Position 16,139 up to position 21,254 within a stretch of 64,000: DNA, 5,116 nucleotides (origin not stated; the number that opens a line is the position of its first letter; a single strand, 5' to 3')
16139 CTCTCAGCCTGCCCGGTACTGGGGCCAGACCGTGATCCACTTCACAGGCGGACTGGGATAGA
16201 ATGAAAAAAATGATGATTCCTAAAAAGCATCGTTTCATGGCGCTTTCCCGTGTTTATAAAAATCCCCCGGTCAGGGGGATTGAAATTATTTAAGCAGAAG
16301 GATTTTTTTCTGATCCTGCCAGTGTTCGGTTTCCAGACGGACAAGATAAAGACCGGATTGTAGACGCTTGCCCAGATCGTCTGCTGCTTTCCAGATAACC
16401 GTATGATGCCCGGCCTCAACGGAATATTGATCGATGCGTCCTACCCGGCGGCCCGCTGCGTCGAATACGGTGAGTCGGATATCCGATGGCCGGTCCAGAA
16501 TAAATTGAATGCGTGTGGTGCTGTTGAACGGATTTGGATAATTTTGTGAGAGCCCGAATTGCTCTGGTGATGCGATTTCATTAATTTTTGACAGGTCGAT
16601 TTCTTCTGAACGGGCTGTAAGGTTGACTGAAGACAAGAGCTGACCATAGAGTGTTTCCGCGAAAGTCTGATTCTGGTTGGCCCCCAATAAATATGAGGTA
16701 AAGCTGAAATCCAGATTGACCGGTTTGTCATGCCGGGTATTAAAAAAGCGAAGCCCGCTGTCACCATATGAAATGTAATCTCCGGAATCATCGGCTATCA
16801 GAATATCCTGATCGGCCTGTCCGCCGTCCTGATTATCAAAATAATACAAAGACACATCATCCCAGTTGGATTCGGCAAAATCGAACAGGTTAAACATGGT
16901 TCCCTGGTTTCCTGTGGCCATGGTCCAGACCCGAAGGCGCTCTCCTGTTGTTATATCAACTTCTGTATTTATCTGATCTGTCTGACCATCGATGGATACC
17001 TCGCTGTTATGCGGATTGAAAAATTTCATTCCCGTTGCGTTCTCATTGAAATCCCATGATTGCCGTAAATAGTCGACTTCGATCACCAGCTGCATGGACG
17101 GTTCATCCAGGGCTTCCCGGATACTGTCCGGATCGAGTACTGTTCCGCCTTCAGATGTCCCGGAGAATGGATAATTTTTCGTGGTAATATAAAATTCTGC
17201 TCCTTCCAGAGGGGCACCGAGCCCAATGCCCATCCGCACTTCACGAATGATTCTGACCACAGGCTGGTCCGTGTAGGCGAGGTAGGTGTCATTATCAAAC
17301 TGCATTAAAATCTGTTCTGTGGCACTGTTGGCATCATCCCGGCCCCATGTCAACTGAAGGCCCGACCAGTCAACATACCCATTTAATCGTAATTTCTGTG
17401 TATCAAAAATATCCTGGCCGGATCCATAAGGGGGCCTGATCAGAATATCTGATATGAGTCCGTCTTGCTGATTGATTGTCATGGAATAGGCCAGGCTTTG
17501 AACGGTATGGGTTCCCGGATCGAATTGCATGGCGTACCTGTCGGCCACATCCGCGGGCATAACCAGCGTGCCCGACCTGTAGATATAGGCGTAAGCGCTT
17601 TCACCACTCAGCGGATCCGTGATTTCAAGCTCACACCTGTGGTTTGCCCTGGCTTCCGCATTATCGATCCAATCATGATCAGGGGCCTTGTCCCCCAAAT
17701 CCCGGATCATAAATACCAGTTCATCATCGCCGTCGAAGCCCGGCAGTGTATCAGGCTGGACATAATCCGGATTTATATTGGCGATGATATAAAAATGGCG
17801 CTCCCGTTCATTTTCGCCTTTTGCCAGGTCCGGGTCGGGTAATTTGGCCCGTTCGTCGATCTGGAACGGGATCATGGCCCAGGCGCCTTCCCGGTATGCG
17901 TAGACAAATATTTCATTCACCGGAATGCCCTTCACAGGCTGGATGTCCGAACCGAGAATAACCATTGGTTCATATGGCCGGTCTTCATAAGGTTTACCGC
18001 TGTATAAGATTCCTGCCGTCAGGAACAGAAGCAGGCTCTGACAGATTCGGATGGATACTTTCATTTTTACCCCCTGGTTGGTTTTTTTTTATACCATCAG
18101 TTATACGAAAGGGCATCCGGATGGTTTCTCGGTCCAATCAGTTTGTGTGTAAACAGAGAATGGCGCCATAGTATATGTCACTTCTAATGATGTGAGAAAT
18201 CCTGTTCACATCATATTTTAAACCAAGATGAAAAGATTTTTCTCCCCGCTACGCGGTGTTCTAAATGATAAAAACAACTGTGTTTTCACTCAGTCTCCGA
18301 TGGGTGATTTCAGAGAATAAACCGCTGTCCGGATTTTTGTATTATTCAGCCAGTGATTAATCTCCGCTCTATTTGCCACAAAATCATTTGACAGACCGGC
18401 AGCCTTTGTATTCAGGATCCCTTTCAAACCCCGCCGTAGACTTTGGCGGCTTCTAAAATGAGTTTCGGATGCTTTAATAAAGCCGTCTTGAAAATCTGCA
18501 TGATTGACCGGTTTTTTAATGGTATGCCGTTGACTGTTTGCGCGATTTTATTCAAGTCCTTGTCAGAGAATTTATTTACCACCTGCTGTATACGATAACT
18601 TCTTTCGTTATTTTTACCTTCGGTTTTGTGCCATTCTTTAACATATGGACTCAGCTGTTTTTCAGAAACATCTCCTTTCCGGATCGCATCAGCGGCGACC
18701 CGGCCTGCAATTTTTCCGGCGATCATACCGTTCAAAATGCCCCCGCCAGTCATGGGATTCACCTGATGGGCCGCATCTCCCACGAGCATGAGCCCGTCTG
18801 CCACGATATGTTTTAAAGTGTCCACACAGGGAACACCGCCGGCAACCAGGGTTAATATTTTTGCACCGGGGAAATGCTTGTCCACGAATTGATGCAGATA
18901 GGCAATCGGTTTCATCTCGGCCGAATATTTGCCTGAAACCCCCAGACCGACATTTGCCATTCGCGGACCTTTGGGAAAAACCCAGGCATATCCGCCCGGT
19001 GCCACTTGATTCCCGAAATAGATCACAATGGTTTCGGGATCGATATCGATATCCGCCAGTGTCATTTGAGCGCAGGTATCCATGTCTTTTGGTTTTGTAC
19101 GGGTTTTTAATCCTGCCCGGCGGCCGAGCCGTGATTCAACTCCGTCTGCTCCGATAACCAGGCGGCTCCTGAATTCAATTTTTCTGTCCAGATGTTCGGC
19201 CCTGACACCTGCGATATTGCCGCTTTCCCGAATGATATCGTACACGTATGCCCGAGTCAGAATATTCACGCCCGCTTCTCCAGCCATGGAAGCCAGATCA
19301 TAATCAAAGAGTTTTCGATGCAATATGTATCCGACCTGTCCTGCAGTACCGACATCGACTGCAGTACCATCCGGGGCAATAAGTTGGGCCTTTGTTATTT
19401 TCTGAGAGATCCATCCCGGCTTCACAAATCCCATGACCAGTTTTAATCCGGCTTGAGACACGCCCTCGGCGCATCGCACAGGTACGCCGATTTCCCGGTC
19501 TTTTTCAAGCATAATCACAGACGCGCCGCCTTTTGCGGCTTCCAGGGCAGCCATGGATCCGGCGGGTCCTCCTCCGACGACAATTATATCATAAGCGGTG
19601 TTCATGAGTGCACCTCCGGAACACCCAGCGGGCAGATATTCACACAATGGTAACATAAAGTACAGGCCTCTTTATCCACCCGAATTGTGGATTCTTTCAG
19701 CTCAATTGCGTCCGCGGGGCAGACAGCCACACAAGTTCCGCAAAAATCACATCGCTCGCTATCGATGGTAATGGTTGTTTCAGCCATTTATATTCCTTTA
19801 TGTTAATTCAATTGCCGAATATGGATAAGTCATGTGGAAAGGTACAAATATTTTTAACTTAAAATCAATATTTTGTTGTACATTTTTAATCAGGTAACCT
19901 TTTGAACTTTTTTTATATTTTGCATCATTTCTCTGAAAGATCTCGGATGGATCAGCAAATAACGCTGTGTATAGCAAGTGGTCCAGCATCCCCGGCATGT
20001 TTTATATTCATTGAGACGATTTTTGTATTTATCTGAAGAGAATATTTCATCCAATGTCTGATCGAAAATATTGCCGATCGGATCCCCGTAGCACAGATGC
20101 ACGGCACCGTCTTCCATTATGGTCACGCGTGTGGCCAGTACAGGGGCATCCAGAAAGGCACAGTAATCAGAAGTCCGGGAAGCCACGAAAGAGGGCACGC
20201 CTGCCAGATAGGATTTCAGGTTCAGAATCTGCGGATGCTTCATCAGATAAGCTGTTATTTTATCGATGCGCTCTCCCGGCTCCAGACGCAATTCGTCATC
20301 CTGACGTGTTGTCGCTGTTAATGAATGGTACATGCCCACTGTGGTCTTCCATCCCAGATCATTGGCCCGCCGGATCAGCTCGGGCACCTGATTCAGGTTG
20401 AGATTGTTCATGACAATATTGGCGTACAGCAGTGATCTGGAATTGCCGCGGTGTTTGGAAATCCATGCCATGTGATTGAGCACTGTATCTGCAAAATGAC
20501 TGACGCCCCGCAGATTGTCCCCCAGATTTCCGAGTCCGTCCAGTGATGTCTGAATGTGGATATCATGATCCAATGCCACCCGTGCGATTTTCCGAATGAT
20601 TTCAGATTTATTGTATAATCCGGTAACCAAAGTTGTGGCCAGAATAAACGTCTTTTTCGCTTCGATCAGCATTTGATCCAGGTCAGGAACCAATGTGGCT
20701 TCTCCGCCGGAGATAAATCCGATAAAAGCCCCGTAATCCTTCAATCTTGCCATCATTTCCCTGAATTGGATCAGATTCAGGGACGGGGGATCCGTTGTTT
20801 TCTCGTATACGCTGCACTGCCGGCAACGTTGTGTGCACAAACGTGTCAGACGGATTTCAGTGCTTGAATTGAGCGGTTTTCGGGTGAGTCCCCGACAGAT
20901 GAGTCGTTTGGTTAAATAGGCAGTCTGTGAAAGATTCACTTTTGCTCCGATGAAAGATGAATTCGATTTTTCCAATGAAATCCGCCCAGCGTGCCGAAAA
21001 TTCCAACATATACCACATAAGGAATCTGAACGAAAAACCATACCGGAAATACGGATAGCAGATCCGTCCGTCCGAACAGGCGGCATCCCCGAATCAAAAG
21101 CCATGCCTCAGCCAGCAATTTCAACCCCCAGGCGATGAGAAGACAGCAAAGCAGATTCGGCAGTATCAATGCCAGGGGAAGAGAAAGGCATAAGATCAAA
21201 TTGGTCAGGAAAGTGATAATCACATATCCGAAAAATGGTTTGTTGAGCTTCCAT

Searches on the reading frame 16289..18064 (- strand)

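Call 21: search_protein_families(library=ncbifam, proteins=[window:16289-18064:-], max_evalue=0.1)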
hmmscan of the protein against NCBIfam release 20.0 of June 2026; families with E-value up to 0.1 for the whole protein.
window:16289-18064:- (592 aa): 8 families
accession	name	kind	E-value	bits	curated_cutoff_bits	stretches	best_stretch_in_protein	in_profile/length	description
NF033707.1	T9SS_sortase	equivalog_domain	1.1e-09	36.5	420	1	507-586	1000-1084/1095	type IX secretion system sortase PorU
TIGR04183.1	Por_Secre_tail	domain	1.5e-07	31.2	23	1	509-589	2-70/72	T9SS type A sorting domain-containing protein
NF052323.1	T9SSA_dep_M6i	equivalog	1.8e-07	29.5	600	1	508-586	960-1032/1043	T9SS-dependent M6-like inactivated metalloprotease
NF005176.1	PRK06655.1-1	equivalog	6.7e-06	26.1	230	1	526-585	96-155/197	flagellar hook assembly protein FlgD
NF038113.1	T9SSA_dep_M36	equivalog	8.3e-06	24.2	885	1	506-590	793-868/869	T9SS-dependent M36 family metallopeptidase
NF009453.0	PRK12813.1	equivalog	0.0097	15.5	264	1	529-579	126-173/223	flagellar basal body rod modification protein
NF009276.0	PRK12633.1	equivalog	0.021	14.5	383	1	528-580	130-182/234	flagellar basal body rod modification protein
NF009277.0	PRK12634.1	equivalog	0.059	13.5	333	0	529-576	124-171/221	flagellar basal body rod modification protein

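Call 79: search_protein_families(library=pfam, proteins=[window:16289-18064:-], max_evalue=0.01)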
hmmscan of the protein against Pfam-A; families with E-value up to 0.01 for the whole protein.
window:16289-18064:- (592 aa): 2 families
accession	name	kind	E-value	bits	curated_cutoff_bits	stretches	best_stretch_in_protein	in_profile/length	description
PF13860.13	FlgD_ig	-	5e-09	36.5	27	1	514-579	7-75/79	FlgD Ig-like domain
PF18962.6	Por_Secre_tail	-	2.9e-06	27.9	27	1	509-588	2-73/75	Secretion system C-terminal sorting domain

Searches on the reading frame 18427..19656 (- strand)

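Call 87: search_protein_families(library=pfam, proteins=[window:18427-19656:-], max_evalue=0.0001)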
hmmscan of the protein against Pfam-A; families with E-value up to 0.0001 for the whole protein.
window:18427-19656:- (410 aa): 10 families
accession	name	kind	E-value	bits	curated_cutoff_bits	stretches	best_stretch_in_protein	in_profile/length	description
PF22578.2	GGR_cat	-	5.4e-28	97.1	27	1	191-275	1-88/88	Geranylgeranyl reductase catalytic domain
PF01494.25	FAD_binding_3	-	2.2e-16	60.5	22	1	22-311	2-308/349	FAD binding domain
PF12831.13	FAD_oxidored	-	3.5e-13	50.1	27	1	23-199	1-172/416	FAD dependent oxidoreductase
PF00890.30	FAD_binding_2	-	5.8e-10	39.4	20.4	1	23-71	1-49/414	FAD binding domain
PF01266.30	DAO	-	9.1e-10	39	27.9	1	23-73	1-45/353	FAD dependent oxidoreductase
PF03486.20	HI0933_like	-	7.6e-08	32.5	50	1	23-60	2-39/244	HI0933-like protein Rossmann domain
PF04820.20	Trp_halogenase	-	9.1e-08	31.8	21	0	103-307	146-340/458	Tryptophan halogenase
PF07992.20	Pyr_redox_2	-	4.2e-06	26.8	26.1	1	22-55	1-34/291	Pyridine nucleotide-disulphide oxidoreductase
PF01134.28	GIDA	-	4.3e-06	26.5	22.1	1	23-66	1-44/391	Glucose inhibited division protein A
PF05834.18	Lycopene_cycl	-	5.9e-05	22.8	23.4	0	23-182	1-151/380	Lycopene cyclase protein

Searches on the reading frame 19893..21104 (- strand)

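Call 87: search_protein_families(library=pfam, proteins=[window:19893-21104:-], max_evalue=0.0001)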
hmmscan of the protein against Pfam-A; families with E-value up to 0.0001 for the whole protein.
window:19893-21104:- (404 aa): 2 families
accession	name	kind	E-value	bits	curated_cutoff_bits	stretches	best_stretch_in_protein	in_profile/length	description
PF04055.27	Radical_SAM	-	7.7e-11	42.9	29.5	1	85-246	2-165/166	Radical SAM superfamily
PF13186.11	SPASM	-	1.4e-07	32.1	21.5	1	324-374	5-67/67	Iron-sulfur cluster-binding domain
